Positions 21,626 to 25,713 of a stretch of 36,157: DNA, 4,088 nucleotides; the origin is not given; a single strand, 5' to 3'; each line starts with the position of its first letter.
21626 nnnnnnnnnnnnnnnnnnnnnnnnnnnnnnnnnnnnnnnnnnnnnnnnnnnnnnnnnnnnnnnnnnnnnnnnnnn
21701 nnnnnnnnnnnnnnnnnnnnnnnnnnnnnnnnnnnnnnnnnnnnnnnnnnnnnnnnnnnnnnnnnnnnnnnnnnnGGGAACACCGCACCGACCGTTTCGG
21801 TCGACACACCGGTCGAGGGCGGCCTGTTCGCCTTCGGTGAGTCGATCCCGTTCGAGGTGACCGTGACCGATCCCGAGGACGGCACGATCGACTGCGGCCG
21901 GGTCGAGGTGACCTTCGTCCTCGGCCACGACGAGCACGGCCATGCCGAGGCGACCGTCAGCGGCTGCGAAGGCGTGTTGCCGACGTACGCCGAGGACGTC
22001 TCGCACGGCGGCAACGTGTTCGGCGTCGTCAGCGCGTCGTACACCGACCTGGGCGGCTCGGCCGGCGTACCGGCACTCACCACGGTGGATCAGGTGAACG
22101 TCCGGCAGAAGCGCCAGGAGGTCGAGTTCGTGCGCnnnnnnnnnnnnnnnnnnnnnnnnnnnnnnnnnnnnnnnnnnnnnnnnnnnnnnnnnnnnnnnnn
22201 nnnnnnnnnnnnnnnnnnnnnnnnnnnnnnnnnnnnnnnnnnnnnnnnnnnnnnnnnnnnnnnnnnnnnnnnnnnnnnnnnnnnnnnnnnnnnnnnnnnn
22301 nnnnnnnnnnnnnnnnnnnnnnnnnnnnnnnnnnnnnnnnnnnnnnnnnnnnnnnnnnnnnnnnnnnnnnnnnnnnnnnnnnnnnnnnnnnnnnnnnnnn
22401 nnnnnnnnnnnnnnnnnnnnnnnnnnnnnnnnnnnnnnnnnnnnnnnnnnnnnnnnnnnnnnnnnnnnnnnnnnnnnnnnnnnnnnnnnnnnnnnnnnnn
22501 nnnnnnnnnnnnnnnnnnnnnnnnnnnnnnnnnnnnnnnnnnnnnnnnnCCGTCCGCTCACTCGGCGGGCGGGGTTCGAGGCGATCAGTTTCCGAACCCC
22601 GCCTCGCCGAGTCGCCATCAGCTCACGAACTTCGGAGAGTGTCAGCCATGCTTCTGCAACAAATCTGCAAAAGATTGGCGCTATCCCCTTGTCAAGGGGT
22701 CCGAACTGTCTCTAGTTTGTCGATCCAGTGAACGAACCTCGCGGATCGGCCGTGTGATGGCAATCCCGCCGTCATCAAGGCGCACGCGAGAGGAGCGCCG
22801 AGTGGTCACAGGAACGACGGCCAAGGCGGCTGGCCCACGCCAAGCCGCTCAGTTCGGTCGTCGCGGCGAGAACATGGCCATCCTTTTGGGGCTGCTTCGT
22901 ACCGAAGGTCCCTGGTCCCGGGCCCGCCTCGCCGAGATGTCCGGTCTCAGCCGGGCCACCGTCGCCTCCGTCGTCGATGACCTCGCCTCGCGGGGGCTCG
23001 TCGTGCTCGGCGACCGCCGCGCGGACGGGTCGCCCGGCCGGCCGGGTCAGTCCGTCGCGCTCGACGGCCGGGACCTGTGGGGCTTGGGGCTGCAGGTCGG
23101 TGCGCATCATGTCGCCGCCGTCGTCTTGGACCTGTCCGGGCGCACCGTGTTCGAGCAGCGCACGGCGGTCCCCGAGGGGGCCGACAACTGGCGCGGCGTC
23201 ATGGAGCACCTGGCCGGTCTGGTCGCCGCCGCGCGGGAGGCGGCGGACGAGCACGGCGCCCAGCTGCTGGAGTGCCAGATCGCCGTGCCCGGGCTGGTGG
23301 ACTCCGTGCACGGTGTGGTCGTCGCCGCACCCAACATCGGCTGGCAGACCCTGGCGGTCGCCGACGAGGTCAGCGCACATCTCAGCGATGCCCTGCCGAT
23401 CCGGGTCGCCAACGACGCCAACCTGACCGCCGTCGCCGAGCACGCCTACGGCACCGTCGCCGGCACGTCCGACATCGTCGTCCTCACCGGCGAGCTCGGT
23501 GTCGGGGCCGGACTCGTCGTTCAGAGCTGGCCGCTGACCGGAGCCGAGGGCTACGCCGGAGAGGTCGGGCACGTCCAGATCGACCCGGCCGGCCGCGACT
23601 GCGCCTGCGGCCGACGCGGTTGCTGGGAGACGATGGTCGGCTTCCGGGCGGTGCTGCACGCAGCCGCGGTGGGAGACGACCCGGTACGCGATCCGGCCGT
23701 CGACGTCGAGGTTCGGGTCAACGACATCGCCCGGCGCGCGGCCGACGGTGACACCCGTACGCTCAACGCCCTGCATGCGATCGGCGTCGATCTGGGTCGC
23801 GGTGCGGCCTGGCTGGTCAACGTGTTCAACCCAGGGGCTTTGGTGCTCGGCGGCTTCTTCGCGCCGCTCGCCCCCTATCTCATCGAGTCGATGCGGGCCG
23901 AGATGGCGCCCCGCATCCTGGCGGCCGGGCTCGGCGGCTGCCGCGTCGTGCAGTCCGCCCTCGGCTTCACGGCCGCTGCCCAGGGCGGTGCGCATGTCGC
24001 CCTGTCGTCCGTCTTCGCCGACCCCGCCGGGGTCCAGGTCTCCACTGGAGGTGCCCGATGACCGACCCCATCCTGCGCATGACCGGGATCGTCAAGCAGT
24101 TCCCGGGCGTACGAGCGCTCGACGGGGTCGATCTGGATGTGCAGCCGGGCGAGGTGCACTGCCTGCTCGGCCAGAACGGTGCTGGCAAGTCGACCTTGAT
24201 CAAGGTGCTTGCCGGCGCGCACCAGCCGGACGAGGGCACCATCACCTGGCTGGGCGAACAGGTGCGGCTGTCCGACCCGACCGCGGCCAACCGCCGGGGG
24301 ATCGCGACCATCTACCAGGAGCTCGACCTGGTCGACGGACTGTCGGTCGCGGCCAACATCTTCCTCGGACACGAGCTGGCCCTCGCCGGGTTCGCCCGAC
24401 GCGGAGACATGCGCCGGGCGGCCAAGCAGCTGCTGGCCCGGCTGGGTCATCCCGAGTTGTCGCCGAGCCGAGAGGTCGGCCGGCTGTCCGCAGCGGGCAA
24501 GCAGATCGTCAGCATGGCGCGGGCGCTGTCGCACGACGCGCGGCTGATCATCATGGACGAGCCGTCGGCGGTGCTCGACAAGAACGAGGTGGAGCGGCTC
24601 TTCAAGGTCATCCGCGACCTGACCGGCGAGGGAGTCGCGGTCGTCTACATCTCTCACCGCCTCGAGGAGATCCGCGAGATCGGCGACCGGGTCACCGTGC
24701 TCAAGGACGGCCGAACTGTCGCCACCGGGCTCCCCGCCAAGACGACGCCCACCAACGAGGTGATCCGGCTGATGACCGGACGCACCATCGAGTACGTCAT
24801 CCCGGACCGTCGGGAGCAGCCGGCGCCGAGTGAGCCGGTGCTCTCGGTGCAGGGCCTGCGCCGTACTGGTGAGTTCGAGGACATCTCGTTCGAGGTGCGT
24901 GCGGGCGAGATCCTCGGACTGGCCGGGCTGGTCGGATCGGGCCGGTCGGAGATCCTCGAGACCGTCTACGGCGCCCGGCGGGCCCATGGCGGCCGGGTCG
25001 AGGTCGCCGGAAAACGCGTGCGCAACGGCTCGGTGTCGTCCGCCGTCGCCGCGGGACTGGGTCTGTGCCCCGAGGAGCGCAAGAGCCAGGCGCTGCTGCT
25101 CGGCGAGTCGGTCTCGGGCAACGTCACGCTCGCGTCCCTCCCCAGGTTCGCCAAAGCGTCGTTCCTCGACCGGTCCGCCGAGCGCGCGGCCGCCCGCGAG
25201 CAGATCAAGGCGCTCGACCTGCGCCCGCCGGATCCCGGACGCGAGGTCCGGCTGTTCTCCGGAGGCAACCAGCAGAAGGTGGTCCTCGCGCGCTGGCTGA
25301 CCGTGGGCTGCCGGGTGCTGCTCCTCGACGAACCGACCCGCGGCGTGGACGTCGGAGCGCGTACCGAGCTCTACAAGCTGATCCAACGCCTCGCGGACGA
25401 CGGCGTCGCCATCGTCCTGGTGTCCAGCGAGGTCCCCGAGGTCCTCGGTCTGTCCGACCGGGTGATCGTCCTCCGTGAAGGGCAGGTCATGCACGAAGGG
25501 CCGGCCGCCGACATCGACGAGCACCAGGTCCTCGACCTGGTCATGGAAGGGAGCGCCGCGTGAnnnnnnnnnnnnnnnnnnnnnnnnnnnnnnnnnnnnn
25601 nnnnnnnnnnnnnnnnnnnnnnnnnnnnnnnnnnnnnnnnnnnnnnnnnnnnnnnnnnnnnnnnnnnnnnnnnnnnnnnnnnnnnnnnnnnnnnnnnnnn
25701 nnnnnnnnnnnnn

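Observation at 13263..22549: Exported ThuA + PQQ-propeller + DUF1080 / Tat-TIM-barrel gene set: possible quinoprotein-driven keto-glycoside cleavage system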

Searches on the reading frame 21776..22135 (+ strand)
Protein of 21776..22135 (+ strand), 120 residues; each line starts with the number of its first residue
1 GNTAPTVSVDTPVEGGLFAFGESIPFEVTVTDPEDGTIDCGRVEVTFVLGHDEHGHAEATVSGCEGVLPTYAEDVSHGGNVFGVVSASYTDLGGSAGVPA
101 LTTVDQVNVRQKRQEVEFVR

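Call 70: find_homologous_proteins(query=window:21776-22135:+, max_evalue=0.00001)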
Query window:21776-22135:+ (120 aa): 52 proteins with E <= 0.00001 among 63 candidates.
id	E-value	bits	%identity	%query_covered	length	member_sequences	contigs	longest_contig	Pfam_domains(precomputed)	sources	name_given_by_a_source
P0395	4.9e-55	203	79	98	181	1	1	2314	-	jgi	jgi:cytochrome c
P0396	3.7e-50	187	78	92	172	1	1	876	PF22352.3,PF00801.27,PF18911.7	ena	-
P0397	1.4e-43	166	64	96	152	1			PF18911.7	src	-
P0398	2.6e-43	165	72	88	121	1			-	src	-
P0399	5.2e-42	161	63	99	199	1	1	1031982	-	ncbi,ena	-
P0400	2.7e-41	158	69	99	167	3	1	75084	-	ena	-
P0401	2.6e-39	152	67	93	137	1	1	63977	-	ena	-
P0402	2.7e-39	152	61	99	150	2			-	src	-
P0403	4.1e-39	151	61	99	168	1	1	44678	-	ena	-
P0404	2.6e-37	146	74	78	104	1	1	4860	-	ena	-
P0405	4.0e-37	145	66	91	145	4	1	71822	-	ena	-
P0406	2.2e-36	143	58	100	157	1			-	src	-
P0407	4.5e-36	142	74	77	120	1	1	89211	-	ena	-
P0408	5.5e-36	141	68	86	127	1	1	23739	-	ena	-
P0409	2.2e-32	130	85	60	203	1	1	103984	PF03422.22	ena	-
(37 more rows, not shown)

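Call 75: predict_structure(alignment_id=A4)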
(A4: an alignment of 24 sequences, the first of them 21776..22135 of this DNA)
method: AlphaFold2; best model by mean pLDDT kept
length: 120 residues; sequences in the alignment: 24
mean_pLDDT: 87.6   pTM: 0.79
mean pLDDT of the five models: 87.6, 87.4, 86.9, 85.7, 85.6
residues with pLDDT >= 90: 69; 70-90: 39; 50-70: 8; < 50: 4
segments of 3 or more residues with pLDDT < 50: 117-120
pLDDT, mean of each block of 10 residues (from residue 1): 94 83 94 92 95 87 96 71 94 91 95 60
secondary structure, 60 per line:
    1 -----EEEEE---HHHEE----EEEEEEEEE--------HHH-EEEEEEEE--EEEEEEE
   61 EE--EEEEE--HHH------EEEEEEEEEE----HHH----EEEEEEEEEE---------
elements in order: E6-10 E23-31 E44-51 E54-62 E65-69 E81-90 E102-111

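Call 77: fold_search(model_id=the predicted structure, library=pdb)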
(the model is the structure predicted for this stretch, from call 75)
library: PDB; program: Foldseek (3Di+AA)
matches with E <= 10: 954; with E <= 0.001: 0
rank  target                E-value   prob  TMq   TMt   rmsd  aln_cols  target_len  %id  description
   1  1l0q_A                1.7e-02  1.00  0.45  0.16   5.3       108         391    8  Tandem YVTN beta-propeller and PKD domains from an archaeal surface layer protein (released 2002-11-06)
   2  9cqj_D                1.8e-02  0.99  0.41  0.49   5.4       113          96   12  CRYSTAL STRUCTURE OF GAGA-DOG HSP47(36-418) IN COMPLEX WITH ADNECTIN-53 (released 2024-10-30)
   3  9cqj_E                1.9e-02  0.98  0.42  0.50   5.3       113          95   11  CRYSTAL STRUCTURE OF GAGA-DOG HSP47(36-418) IN COMPLEX WITH ADNECTIN-53 (released 2024-10-30)
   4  2dle_MODEL_1_A        2.7e-02  0.99  0.44  0.49   5.0       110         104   14  Solution structure of the fourth fn3 domain of human receptor-type tyrosine-protein phosphatase eta (released 2006-10-18)
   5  3qwq_B                4.2e-02  0.98  0.46  0.53   5.2       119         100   13  Crystal structure of the extracellular domain of the epidermal growth factor receptor in complex with an adnectin (released 2012-02-01)
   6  6apx_B                6.1e-02  0.96  0.42  0.51   5.8       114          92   11  Crystal structure of human dual specificity phosphatase 1 catalytic domain (C258S) as a maltose binding protein fusion (released 2017-11-01)
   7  5cl2_B                6.8e-02  1.00  0.61  0.32   5.2       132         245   14  Crystal structure of Spo0M, sporulation control protein, from Bacillus subtilis. (released 2015-12-16)
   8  6rpt_A                7.6e-02  0.85  0.41  0.43   5.8       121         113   13  Structure of tick complement inhibitor CirpT1 complexed with macroglobubulin domain 4 of human complement C5 (released 2020-01-08)
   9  7ypl                  8.0e-02  0.84  0.40  0.45   8.1       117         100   10  Crystal structure of fibronectin type III domain variant, a VEGFR2-specific antagonist (released 2023-08-16)
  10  4jhz_A                8.9e-02  0.92  0.38  0.11   6.1       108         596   12  Structure of E. coli beta-Glucuronidase bound with a novel, potent inhibitor 2-[4-(1,3-benzodioxol-5-ylmethyl)piperazi (released 2013-08-28)
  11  9eov                  9.4e-02  0.85  0.45  0.24   6.4       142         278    7  Crystal structure of domains I and II from the outer membrane cytochrome MtrC (released 2025-08-13)
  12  1xo8_MODEL_1_A        9.4e-02  0.63  0.38  0.33   6.7       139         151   12  Solution structure of AT1g01470 from Arabidopsis Thaliana (released 2004-10-19)
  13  8f0m_B                1.2e-01  0.96  0.47  0.58   4.4       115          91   10  Monobody 12D5 bound to KRAS(G12D) (released 2023-07-19)
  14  3frp_A                1.2e-01  0.95  0.48  0.13   5.3       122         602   11  Crystal Structure of Cobra Venom Factor, a Co-factor for C3- and C5 convertase CVFBb (released 2009-04-28)
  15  4gfx                  1.2e-01  0.82  0.44  0.36   8.1       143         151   11  Crystal structure of the N-terminal domain of TXNIP (released 2014-02-05)
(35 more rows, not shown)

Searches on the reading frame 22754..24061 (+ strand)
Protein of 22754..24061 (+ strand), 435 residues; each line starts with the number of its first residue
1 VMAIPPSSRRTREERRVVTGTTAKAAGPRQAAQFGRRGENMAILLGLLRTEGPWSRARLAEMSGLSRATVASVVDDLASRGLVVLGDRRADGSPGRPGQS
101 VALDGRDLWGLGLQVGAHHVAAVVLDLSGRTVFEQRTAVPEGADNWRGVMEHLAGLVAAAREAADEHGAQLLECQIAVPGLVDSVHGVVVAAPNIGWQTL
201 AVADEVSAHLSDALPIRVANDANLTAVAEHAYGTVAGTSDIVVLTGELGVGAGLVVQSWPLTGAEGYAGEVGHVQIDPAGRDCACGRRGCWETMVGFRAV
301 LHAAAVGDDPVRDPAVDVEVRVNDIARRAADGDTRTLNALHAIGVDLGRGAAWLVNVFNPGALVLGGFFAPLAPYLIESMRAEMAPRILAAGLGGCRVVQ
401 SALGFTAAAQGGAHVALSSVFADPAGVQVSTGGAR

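Call 8: search_protein_families(library=pfam, proteins=[window:22754-24061:+], max_evalue=0.001)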
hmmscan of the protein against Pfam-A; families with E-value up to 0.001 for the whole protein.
window:22754-24061:+ (435 aa): 5 families
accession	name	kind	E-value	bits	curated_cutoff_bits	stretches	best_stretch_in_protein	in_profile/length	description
PF00480.26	ROK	-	6.4e-48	164.2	22.9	1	111-416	2-291/294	ROK family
PF12802.13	MarR_2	-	6.5e-05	23.5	27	1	43-92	10-59/61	MarR family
PF13545.12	HTH_Crp_2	-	0.00033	21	27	0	53-86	22-56/70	Crp-like helix-turn-helix domain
PF13551.12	HTH_29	-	0.00035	21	28.1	0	47-94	6-53/64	Winged helix-turn helix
PF09339.16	HTH_IclR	-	0.00093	19.4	22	0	42-83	7-48/52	IclR helix-turn-helix domain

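Call 74: search_protein_families(library=ncbifam, proteins=[window:22754-24061:+], max_evalue=0.00001)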
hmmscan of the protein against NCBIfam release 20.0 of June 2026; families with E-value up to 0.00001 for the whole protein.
window:22754-24061:+ (435 aa): 12 families
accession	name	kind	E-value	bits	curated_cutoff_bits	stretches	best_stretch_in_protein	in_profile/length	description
NF047937.1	TransRegNagC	equivalog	1.4e-49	169.4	650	1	40-403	12-371/399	DNA-binding transcriptional regulator NagC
NF049930.1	TransRegMlc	equivalog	4.8e-42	144.7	530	1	44-372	21-346/405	sugar metabolism global transcriptional regulator Mlc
TIGR00744.1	ROK_glcA_fam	subfamily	4.9e-34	118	260.35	1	113-418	3-310/318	ROK family glucokinase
NF007108.0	PRK09557.1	equivalog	8.1e-23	81.2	443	1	111-373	4-259/303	fructokinase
NF003461.0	PRK05082.1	subfamily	9.4e-19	67.9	283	1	111-312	4-195/291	N-acetylmannosamine kinase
NF047821.1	NactlManKinNanK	equivalog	2.3e-18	66.8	450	1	112-305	5-188/288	N-acetylmannosamine kinase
NF007251.0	PRK09698.1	equivalog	6.1e-18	65.1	253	1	111-296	9-189/304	allose kinase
NF009835.0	PRK13310.1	equivalog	9.7e-16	57.9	380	1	112-390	4-275/303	N-acetylglucosamine kinase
NF045551.1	GK_Pyrobac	equivalog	1.6e-14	54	500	1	179-373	56-238/294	ATP-dependent glucokinase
NF042998.1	bglucokin_BglK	equivalog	4.3e-10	39.3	550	1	174-370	57-245/291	beta-glucoside kinase BglK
NF009836.0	PRK13311.1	equivalog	1.3e-07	31.1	551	1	112-298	4-192/256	N-acetyl-D-glucosamine kinase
NF045942.1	PolPhglucPhase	equivalog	3.4e-06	27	250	1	110-277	2-157/242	polyphosphate--glucose phosphotransferase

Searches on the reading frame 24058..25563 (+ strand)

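Call 8: search_protein_families(library=pfam, proteins=[window:24058-25563:+], max_evalue=0.001)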
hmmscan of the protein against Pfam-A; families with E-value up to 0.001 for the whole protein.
window:24058-25563:+ (501 aa): 6 families
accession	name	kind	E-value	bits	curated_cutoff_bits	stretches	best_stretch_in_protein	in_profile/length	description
PF00005.33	ABC_tran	-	3.4e-50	170.6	25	2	21-170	1-136/137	ABC transporter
PF13304.12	AAA_21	-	2e-09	38.4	27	0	33-57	1-25/304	AAA domain, putative AbiEii toxin, Type IV TA system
PF13555.12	AAA_29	-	9.3e-06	25.7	27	0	21-48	12-39/61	P-loop containing region of AAA domain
PF02463.25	SMC_N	-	2.2e-05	24.4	40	0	158-212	156-209/220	RecF/RecN/SMC N terminal domain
PF13604.12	AAA_30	-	0.00017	21.9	27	0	32-187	19-114/191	AAA domain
PF03193.22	RsgA_GTPase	-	0.00069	19.9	30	0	31-56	106-131/174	RsgA GTPase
